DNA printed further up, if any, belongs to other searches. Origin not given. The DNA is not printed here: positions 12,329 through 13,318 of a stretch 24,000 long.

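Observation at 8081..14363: Ten-gene translationally coupled periplasmic copper / thiol-redox operon of unrecognised composition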

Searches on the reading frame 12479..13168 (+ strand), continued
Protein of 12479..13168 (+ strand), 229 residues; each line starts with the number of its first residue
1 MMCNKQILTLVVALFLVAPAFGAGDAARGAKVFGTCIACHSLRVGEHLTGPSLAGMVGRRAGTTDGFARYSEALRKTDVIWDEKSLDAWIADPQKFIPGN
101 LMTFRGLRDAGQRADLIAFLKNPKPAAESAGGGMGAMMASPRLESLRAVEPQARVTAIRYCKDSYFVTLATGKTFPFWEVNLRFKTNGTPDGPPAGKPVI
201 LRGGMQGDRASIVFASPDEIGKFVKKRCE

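Call 68: fold_search(model_id=the predicted structure, library=pdb)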
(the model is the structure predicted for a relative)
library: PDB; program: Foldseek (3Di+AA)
matches with E <= 10: 983; with E <= 0.001: 88
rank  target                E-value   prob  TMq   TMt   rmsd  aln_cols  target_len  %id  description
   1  1cty                  8.1e-09  1.00  0.41  0.84   1.8       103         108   42  MUTATION OF TYROSINE-67 IN CYTOCHROME C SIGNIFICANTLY ALTERS THE LOCAL HEME ENVIRONMENT (released 1993-07-15)
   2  2ycc                  1.3e-08  1.00  0.41  0.84   1.8       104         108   41  OXIDATION STATE-DEPENDENT CONFORMATIONAL CHANGES IN CYTOCHROME C (released 1992-07-15)
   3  1csw                  2.3e-08  1.00  0.41  0.84   1.8       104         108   40  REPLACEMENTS IN A CONSERVED LEUCINE CLUSTER IN THE HYDROPHOBIC HEME POCKET OF CYTOCHROME C (released 1995-01-26)
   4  5c0z_A                2.7e-08  1.00  0.40  0.85   1.6       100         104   41  The structure of oxidized rat cytochrome c at 1.13 angstroms resolution (released 2016-09-21)
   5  1raq                  2.7e-08  1.00  0.41  0.83   1.9       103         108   41  THE STRUCTURE AND FUNCTION OF OMEGA LOOP A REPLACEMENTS IN CYTOCHROME C (released 1993-10-31)
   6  4ye1_A                2.8e-08  1.00  0.41  0.84   1.8       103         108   42  A cytochrome c plus calixarene structure - alternative ligand binding mode (released 2015-05-13)
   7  5c9m_A                3.0e-08  1.00  0.40  0.85   1.6       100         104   40  The structure of oxidized rat cytochrome c (T28A) at 1.362 angstroms resolution. (released 2016-09-21)
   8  5dfs_A                3.6e-08  1.00  0.41  0.87   1.5       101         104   40  Crystal structure of Spider Monkey Cytochrome C at 1.15 Angstrom (released 2016-03-02)
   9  1cig                  3.9e-08  1.00  0.41  0.85   1.8       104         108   40  STRUCTURAL AND FUNCTIONAL EFFECTS OF MULTIPLE MUTATIONS AT DISTAL SITES IN CYTOCHROME C (released 1995-01-26)
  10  1rap                  3.9e-08  1.00  0.41  0.83   1.9       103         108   41  THE STRUCTURE AND FUNCTION OF OMEGA LOOP A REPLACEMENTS IN CYTOCHROME C (released 1993-10-31)
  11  1cih                  4.7e-08  1.00  0.41  0.85   1.8       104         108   39  STRUCTURAL AND FUNCTIONAL EFFECTS OF MULTIPLE MUTATIONS AT DISTAL SITES IN CYTOCHROME C (released 1995-01-26)
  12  1qn2_A                5.3e-08  1.00  0.39  0.86   1.8        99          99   45  cytochrome cH from Methylobacterium extorquens (released 2000-10-13)
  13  1crh                  5.3e-08  1.00  0.41  0.84   1.9       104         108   41  THE ROLE OF A CONSERVED INTERNAL WATER MOLECULE AND ITS ASSOCIATED HYDROGEN BOND NETWORK IN CYTOCHROME C (released 1994-01-31)
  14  9msz_A                5.7e-08  1.00  0.41  0.85   1.7       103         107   40  1.1 A Crystal Structure of Housefly Cytochrome c at pH 9.7 (released 2025-02-12)
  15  6n1o_A                5.7e-08  1.00  0.40  0.85   1.5       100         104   41  Oxidized rat cytochrome c mutant (S47E) (released 2019-10-23)
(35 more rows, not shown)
